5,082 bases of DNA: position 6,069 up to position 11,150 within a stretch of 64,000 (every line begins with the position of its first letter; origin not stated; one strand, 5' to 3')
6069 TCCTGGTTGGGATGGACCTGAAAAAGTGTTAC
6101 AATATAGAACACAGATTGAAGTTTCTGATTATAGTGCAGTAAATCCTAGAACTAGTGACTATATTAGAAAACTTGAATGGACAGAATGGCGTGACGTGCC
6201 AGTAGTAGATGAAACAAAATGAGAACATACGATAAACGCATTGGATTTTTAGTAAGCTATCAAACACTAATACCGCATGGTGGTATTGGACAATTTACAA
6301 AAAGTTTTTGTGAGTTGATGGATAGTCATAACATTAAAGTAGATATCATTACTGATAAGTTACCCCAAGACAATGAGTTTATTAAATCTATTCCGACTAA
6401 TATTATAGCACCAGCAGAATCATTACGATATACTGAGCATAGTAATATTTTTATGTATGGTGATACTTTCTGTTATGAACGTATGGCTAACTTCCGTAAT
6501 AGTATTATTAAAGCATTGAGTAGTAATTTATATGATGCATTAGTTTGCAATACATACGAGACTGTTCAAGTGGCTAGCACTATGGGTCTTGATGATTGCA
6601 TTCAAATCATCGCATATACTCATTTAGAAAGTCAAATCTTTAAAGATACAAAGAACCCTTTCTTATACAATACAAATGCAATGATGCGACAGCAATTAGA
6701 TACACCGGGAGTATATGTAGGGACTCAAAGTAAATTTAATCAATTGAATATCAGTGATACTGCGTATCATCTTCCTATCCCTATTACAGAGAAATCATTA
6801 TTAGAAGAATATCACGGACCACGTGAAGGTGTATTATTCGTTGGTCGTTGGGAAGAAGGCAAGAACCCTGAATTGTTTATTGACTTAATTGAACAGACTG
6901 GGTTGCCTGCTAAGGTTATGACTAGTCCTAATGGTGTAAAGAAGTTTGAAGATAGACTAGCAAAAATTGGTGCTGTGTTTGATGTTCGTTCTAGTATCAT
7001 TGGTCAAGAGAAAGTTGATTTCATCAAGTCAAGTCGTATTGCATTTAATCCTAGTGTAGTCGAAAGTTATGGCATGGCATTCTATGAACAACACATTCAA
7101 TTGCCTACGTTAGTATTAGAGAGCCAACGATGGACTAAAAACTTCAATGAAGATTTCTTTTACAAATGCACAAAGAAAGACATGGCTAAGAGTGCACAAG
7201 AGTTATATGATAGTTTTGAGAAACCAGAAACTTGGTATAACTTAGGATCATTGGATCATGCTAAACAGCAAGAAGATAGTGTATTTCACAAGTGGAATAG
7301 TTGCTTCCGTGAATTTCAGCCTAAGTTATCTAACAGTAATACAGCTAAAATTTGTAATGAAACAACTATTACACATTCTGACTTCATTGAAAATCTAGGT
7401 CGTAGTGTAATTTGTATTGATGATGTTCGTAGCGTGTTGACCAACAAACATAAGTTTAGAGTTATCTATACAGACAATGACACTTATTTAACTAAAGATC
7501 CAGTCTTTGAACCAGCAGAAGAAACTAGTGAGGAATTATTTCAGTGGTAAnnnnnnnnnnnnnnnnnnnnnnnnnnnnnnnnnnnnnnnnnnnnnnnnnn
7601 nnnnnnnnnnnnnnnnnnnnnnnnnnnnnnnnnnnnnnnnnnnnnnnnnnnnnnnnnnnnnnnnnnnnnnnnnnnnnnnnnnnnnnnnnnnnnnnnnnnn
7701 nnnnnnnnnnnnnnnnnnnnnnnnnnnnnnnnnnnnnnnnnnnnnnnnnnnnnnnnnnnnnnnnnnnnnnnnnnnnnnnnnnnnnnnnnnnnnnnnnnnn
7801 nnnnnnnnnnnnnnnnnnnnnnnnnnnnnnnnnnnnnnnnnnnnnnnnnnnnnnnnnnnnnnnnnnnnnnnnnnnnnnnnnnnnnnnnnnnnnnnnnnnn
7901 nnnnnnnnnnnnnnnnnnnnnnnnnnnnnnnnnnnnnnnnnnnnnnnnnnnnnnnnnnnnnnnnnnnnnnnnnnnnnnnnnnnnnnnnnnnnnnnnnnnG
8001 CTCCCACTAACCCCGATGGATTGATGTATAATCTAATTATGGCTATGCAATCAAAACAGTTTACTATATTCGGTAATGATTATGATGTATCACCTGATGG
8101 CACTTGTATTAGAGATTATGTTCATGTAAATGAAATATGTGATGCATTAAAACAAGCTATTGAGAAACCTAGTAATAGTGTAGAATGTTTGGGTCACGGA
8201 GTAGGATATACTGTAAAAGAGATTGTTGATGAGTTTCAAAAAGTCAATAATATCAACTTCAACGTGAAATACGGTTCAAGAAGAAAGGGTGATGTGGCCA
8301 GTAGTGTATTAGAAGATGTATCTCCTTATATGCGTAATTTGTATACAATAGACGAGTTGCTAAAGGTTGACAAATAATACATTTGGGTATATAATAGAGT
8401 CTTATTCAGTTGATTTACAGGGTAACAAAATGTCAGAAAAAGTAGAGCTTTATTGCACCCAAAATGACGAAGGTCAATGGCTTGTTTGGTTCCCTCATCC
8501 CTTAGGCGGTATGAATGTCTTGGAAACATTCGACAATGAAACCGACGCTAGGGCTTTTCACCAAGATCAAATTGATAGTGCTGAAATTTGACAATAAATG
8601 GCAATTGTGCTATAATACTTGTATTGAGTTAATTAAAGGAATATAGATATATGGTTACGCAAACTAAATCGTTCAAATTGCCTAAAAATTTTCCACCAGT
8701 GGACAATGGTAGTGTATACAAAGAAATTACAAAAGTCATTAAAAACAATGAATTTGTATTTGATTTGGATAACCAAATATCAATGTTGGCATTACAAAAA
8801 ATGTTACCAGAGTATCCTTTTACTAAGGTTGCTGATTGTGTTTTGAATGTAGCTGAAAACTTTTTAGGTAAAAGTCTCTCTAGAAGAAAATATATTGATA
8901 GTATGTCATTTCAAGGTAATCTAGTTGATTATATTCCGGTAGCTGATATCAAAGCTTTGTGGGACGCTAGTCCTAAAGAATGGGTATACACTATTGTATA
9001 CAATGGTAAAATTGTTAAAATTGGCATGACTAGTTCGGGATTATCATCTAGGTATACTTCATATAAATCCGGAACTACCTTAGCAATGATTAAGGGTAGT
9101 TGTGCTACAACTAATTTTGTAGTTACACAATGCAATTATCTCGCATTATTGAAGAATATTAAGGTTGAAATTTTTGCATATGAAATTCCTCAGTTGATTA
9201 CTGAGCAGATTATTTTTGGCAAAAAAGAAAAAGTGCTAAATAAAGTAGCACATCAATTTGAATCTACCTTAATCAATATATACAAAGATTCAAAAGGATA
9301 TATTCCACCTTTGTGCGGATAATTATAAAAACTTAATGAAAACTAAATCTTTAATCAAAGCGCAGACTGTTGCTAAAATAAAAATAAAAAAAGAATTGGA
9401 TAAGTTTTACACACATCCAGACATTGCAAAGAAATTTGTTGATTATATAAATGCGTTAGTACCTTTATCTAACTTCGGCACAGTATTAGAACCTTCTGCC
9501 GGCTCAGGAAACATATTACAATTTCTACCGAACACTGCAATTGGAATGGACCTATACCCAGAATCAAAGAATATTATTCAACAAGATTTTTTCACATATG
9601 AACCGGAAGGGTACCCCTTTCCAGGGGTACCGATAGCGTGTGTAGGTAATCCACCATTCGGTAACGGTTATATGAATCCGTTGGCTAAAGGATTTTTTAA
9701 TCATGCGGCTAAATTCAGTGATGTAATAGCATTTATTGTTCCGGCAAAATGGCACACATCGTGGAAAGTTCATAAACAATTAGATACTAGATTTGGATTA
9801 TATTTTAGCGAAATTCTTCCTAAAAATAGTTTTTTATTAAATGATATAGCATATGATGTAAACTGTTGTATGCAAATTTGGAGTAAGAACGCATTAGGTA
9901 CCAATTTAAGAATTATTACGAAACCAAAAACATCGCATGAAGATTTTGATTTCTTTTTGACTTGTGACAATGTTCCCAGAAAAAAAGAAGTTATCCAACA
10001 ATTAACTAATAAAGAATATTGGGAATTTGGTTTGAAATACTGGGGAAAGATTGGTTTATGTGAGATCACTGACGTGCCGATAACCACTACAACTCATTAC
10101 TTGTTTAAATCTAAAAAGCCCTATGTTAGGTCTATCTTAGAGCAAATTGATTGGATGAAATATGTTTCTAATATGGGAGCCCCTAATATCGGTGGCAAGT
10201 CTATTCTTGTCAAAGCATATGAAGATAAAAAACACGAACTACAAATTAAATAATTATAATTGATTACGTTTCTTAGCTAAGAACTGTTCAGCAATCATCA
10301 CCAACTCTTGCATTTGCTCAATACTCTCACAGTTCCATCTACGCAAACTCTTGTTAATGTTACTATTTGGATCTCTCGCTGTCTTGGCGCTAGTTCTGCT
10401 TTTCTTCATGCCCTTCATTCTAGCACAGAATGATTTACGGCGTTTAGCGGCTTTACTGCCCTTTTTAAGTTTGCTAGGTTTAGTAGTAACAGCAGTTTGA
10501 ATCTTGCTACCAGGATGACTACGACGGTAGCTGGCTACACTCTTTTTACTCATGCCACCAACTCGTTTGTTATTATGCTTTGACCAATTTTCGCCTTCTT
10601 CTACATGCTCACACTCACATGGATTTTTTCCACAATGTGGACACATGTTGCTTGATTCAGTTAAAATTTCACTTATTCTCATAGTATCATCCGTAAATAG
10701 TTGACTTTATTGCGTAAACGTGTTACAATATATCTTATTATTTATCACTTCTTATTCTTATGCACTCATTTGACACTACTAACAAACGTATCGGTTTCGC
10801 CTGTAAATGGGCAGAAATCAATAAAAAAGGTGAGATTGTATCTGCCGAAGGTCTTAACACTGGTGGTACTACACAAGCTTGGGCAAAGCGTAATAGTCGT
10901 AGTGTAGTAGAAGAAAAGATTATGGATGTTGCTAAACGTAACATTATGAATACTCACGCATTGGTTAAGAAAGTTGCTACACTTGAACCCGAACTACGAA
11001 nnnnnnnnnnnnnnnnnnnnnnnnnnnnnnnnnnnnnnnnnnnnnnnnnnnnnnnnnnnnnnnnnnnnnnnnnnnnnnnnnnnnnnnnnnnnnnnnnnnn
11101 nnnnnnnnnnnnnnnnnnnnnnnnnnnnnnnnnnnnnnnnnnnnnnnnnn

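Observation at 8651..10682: GIY-YIG-like ORF plus amino-methyltransferase plus convergent basic zinc-finger protein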

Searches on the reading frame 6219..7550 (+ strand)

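Call 3: search_protein_families(library=pfam, proteins=[window:6219-7550:+], max_evalue=0.1)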
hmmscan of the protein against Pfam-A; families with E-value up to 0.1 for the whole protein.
window:6219-7550:+ (443 aa): 2 families
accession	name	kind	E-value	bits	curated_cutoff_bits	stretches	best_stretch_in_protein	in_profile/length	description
PF12209.13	SAC3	-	0.056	14.1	25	0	89-111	30-52/77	Leucine permease transcriptional regulator helical domain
PF15041.11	TKTI1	-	0.099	13.1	27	0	298-379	10-92/183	Tektin bundle interacting protein 1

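Call 4: search_protein_families(library=phrogs, proteins=[window:6219-7550:+], max_evalue=0.01)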
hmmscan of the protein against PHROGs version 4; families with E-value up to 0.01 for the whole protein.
window:6219-7550:+ (443 aa): 0 families

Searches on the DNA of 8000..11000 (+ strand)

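Call 5: search_dna_similar(query=window:8000-11000:+, collection=phages, mode=near, max_rows=20)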
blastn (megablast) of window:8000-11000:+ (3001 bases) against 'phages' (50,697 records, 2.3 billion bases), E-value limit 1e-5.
No match.

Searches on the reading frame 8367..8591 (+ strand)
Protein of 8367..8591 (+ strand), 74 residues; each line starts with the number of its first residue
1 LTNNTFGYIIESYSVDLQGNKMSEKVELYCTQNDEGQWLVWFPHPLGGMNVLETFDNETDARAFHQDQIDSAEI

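Call 3: search_protein_families(library=pfam, proteins=[window:8367-8591:+], max_evalue=0.1)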
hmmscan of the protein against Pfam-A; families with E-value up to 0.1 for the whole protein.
window:8367-8591:+ (74 aa): 1 family
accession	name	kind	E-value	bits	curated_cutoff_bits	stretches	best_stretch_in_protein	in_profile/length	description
PF17138.9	DUF5111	-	0.033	14.4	31.9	1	23-61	72-111/122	Domain of unknown function (DUF5111)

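Call 4: search_protein_families(library=phrogs, proteins=[window:8367-8591:+], max_evalue=0.01)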
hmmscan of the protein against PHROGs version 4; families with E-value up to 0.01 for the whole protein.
window:8367-8591:+ (74 aa): 0 families
